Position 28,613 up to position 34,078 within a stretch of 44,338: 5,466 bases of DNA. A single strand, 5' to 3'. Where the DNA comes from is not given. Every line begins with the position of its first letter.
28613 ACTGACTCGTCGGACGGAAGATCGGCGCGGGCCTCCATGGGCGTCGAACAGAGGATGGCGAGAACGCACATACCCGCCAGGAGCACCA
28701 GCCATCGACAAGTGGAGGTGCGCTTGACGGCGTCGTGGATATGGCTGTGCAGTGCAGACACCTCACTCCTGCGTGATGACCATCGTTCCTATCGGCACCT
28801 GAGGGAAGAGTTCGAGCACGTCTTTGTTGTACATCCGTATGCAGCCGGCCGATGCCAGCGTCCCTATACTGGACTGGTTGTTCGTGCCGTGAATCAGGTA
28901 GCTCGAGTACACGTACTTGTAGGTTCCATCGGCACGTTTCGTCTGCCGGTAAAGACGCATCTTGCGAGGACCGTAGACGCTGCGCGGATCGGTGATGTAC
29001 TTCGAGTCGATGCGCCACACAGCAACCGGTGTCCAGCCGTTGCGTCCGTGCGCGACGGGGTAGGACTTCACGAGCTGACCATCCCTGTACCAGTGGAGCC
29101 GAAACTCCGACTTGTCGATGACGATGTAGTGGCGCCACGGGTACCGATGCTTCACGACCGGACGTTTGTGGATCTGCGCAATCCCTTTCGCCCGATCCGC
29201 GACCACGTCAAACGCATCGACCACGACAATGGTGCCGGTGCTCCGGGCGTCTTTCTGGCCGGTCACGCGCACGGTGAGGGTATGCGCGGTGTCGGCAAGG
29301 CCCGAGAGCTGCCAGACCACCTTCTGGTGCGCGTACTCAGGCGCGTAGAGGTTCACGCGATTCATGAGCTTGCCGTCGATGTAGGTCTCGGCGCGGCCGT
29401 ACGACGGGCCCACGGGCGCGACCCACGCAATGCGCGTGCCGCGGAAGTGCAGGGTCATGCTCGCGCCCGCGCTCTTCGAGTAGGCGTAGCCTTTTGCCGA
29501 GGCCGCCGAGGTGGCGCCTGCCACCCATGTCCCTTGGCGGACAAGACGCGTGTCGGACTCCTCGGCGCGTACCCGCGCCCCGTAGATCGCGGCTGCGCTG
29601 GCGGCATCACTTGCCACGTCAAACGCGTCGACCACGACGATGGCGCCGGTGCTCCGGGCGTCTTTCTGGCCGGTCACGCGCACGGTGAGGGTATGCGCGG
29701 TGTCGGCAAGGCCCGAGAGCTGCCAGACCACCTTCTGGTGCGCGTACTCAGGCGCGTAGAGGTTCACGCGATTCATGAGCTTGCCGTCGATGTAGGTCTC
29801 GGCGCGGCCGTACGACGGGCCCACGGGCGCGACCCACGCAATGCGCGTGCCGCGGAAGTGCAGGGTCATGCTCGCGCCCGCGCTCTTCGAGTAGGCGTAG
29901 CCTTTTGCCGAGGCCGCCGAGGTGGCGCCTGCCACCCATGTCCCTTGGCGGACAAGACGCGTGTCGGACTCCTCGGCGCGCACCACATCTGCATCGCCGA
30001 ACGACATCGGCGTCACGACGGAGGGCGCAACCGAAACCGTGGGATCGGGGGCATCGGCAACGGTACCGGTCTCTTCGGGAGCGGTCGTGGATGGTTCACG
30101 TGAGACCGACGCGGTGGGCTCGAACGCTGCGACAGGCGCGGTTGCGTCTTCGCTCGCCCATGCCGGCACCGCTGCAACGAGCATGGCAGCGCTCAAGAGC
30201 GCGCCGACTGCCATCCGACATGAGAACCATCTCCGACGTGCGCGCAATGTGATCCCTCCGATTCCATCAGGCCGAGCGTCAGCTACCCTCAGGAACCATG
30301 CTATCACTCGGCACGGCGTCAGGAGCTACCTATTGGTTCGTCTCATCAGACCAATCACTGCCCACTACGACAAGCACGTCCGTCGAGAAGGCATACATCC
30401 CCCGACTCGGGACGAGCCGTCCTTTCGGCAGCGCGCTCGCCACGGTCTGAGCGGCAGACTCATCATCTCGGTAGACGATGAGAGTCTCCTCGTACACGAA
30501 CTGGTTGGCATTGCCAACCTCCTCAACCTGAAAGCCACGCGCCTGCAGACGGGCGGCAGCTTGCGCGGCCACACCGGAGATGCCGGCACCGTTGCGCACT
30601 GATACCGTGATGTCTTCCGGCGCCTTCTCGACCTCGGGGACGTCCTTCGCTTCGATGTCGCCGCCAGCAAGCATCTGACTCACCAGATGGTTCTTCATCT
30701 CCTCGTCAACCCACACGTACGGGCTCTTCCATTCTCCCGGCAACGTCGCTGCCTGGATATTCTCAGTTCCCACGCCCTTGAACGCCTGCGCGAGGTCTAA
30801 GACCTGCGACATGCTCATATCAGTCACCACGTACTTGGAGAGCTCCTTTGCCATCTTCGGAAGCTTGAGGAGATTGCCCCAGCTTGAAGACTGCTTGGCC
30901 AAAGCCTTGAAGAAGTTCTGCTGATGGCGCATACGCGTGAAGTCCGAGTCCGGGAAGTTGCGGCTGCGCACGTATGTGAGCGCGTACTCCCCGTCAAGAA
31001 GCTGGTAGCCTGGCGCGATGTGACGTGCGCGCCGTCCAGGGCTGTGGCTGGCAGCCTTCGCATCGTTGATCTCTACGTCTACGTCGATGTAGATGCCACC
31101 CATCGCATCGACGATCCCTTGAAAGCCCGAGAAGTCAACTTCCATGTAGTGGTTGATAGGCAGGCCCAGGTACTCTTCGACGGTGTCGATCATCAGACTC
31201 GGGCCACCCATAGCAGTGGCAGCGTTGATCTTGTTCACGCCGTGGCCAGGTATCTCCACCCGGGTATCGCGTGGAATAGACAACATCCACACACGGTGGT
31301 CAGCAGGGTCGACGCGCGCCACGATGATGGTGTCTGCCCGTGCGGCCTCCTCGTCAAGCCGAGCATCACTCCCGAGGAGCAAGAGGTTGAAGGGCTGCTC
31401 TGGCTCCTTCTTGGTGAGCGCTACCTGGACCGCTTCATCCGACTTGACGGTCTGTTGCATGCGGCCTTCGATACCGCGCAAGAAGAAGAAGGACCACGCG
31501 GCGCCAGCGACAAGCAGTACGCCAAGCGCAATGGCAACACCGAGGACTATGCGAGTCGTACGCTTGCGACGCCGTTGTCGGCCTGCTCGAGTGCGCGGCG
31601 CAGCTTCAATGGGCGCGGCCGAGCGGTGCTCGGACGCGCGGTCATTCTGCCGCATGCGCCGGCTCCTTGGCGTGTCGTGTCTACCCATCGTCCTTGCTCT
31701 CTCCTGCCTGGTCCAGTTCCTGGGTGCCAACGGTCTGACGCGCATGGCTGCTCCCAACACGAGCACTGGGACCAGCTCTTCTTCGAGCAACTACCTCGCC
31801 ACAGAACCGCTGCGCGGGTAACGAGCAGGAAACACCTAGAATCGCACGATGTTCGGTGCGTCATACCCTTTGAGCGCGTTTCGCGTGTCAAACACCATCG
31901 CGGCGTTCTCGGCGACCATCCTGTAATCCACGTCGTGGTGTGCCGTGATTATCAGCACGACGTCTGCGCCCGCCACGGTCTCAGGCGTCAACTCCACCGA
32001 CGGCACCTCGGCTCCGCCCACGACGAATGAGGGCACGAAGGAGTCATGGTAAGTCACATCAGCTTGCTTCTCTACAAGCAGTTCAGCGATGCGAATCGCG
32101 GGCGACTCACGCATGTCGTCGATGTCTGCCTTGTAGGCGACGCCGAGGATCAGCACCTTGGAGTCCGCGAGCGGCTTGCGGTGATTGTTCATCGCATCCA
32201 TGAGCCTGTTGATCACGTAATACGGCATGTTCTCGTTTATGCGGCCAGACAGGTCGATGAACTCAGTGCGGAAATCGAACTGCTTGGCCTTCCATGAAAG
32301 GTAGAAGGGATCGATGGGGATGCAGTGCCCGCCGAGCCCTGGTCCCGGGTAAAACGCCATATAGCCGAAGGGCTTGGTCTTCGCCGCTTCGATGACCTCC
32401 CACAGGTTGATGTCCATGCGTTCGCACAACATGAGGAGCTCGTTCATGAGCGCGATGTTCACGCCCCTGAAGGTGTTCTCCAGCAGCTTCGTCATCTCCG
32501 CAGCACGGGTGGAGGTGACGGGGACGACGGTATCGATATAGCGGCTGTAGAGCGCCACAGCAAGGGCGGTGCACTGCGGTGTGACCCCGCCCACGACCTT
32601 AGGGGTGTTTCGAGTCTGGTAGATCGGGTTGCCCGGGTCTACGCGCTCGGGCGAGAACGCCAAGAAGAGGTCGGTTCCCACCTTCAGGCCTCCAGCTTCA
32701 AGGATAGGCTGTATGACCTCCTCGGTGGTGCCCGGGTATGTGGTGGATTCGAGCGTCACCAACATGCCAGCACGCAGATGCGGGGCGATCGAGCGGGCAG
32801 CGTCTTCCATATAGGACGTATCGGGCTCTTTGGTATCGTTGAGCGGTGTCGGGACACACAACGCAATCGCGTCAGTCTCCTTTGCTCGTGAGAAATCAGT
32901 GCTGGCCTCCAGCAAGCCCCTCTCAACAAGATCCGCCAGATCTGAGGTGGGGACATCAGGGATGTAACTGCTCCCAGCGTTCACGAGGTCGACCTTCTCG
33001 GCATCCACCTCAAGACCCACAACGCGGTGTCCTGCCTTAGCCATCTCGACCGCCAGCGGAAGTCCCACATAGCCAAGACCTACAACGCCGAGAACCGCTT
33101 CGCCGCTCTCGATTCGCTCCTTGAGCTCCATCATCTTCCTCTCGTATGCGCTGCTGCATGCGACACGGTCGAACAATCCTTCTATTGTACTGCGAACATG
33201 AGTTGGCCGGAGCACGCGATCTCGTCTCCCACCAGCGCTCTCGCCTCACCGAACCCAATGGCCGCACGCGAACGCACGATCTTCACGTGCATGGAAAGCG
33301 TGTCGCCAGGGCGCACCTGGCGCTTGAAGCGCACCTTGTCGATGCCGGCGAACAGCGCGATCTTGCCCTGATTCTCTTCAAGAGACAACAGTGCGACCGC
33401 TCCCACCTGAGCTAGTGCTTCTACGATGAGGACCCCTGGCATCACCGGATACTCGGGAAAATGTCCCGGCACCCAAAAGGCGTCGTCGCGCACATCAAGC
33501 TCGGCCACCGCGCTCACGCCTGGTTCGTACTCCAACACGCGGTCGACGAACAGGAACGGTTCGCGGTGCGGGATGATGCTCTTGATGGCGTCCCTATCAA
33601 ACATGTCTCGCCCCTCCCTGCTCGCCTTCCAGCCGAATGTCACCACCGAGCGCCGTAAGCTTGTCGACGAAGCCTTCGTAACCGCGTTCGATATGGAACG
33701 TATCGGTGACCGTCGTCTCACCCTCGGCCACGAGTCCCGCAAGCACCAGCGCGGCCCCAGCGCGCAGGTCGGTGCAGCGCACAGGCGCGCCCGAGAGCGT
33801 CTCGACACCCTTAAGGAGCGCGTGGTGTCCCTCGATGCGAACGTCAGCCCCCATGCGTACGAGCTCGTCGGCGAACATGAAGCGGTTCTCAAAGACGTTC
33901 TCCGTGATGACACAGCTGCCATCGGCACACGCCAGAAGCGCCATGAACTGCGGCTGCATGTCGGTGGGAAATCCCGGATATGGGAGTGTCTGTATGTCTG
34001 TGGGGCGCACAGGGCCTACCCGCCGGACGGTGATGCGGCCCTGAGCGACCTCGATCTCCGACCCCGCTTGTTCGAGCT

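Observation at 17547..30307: The same ~125-aa module is repeated 13 times across three different peptidoglycan-remodelling enzymes: candidate undescribed wall-targeting domain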

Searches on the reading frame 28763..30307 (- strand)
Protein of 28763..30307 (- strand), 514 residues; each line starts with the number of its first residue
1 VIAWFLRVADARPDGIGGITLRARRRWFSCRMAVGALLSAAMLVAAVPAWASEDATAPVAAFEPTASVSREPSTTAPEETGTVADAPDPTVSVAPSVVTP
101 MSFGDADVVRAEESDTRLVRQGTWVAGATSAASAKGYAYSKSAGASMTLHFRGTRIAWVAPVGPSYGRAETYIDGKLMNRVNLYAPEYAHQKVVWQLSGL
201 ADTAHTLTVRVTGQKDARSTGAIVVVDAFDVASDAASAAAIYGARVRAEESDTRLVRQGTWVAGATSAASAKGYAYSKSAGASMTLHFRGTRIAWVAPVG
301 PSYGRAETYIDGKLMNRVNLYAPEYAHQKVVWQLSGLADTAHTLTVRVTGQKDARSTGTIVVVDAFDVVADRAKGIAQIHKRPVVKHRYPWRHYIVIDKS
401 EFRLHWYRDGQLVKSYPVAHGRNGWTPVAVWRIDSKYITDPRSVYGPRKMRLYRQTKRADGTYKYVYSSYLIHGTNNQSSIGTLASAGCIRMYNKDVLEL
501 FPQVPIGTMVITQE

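Call 6: search_protein_families(library=pfam, proteins=[window:28763-30307:-], max_evalue=1)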
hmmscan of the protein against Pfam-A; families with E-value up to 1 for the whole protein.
window:28763-30307:- (514 aa): 10 families
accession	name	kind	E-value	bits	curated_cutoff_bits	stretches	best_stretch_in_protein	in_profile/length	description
PF03734.19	YkuD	-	3e-23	83.5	23.4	1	393-511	2-145/146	L,D-transpeptidase catalytic domain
PF17996.7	CE2_N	-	3.6e-07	30.7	27.9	2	140-210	15-81/108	Carbohydrate esterase 2 N-terminal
PF19544.4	DUF6068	-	0.0003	20.1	25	1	243-265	369-391/392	Family of unknown function (DUF6068)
PF25349.1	PH_PHS1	-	0.002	18.2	27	0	106-154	21-69/145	Poor homologous synapsis protein PH domain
PF18500.6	CadC_C1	-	0.0052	17.3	25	0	177-235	37-95/134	CadC C-terminal domain 1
PF04366.17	Ysc84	-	0.014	15.5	25.1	1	229-293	35-85/127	Las17-binding protein actin regulator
PF22352.2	K319L-like_PKD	-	0.024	15.1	27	0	331-362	51-82/84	K319L-like, PKD domain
PF09926.15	DUF2158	-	0.047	13.9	22.3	0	141-154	9-29/50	Uncharacterized small protein (DUF2158)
PF19384.4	DUF5959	-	0.11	12.7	26.5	0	197-232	3-39/134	Family of unknown function (DUF5959)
PF07943.18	PBP5_C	-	0.22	12.1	21.2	0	165-187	65-87/91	Penicillin-binding protein 5, C-terminal domain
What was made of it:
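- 28775..29131 (-): YkuD L,D-transpeptidase catalytic domain. Pfam PF03734 at aa 393-511 (call 6)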

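Call 7: search_protein_families(library=ncbifam, proteins=[window:28763-30307:-], max_evalue=1)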
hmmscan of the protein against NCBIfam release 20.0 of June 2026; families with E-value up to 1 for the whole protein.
window:28763-30307:- (514 aa): 10 families
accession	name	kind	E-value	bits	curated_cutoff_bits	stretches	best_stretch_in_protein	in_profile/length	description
NF047955.1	TransPepLdtE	equivalog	1.2e-14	54.3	480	2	467-510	187-230/322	L,D-transpeptidase LdtE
NF007563.0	PRK10190.1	equivalog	2.7e-09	36.6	517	1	463-510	180-228/310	L,D-transpeptidase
NF007612.0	PRK10260.1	equivalog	1.9e-08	33.7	583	1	463-510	183-231/306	L,D-transpeptidase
NF040925.1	LD_carbox_ElsL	exception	2.8e-08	33.7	270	1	455-511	105-157/164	cell wall-recycling L,D-carboxypeptidase ElsL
TIGR02821.1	fghA_ester_D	equivalog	0.00054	19.6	281.7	1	317-364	28-78/275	S-formylglutathione hydrolase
NF011768.0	PRK15222.1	equivalog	0.0012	18.9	213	0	192-226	82-120/156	putative pilin structural protein SafD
NF005902.0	PRK07878.1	equivalog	0.015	14.2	647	0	264-302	350-388/392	adenylyltransferase/sulfurtransferase MoeZ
TIGR01965.1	VCBS_repeat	domain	0.017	15.3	15.5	0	339-356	68-85/99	VCBS domain-containing protein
NF001959.0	PRK00733.3-4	equivalog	0.07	11.5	975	0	355-381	405-431/674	sodium-translocating pyrophosphatase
NF001960.0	PRK00733.3-5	equivalog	0.45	8.7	546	1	356-379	410-433/673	sodium-translocating pyrophosphatase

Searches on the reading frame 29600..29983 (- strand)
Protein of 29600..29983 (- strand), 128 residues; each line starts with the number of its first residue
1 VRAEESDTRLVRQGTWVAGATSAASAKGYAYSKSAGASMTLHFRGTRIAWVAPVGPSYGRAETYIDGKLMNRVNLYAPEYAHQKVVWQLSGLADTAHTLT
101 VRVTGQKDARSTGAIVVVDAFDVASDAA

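Call 72: search_protein_families(library=pfam, proteins=[window:29600-29983:-], max_evalue=0.1)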
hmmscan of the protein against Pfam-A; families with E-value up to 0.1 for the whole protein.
window:29600-29983:- (128 aa): 1 family
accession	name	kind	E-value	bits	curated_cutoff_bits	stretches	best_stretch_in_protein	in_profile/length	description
PF17996.7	CE2_N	-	0.0019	18.7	27.9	1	31-102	14-81/108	Carbohydrate esterase 2 N-terminal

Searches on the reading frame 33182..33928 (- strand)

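Call 18: search_protein_families(library=pfam, proteins=[window:33182-33928:-], max_evalue=0.001)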
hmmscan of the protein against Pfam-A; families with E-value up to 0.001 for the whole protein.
window:33182-33928:- (248 aa): 2 families
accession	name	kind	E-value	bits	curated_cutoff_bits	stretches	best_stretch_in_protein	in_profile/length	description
PF07977.19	FabA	-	1.2e-29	103.2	23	1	119-240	1-136/138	FabA-like domain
PF01575.25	MaoC_dehydratas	-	0.0001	22.3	27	1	168-221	52-105/123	MaoC like domain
